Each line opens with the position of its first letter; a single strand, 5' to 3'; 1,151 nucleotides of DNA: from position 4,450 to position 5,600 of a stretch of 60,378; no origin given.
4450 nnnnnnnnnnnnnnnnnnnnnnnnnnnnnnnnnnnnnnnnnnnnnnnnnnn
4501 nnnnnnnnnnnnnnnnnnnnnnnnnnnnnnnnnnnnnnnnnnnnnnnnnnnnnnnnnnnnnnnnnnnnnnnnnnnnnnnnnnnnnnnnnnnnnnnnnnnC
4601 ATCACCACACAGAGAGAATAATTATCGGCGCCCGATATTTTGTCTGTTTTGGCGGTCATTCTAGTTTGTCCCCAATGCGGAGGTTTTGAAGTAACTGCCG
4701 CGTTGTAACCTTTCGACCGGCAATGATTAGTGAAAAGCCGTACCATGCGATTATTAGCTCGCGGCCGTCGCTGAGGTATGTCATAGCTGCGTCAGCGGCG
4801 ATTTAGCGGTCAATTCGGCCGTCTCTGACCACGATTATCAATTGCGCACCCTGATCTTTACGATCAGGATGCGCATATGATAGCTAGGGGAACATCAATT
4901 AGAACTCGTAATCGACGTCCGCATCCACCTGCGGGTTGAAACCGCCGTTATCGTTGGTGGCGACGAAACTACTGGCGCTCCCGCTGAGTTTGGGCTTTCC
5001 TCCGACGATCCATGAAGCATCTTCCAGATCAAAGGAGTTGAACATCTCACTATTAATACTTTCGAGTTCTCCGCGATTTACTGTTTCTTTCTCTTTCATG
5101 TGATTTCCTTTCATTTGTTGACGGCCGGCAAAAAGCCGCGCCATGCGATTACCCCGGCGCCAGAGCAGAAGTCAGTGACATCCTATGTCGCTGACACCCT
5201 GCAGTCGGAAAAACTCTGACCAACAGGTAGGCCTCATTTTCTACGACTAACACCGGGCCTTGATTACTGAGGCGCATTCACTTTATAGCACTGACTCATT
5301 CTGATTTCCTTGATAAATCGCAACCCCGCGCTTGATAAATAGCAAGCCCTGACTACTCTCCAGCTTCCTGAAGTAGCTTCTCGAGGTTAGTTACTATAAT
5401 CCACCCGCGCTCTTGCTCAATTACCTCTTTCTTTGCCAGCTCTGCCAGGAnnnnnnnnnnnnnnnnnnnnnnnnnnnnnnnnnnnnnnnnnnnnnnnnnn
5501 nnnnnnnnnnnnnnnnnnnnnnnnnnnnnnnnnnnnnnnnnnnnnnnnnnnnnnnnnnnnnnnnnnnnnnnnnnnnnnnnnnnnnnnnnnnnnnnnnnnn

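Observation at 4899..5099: Candidate precursor peptide: double-glycine leader and a Lys/Ser/Thr + Asp/Glu-rich 32-aa core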

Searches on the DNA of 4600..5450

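Call 93: search_rna_families(source=window, start=4600, end=5450, threshold=evalue, max_evalue=1)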
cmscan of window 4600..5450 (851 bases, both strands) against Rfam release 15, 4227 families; matches with E-value up to 1: 1.
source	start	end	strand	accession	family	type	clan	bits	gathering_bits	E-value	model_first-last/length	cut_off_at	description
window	4747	4878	-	RF02779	PepN_thermometer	Cis-reg; thermoregulator;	-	19.5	83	0.86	1-136/136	no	PepN 5' UTR thermometer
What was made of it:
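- Tried and rejected: Only a chance-level hit (call 93).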
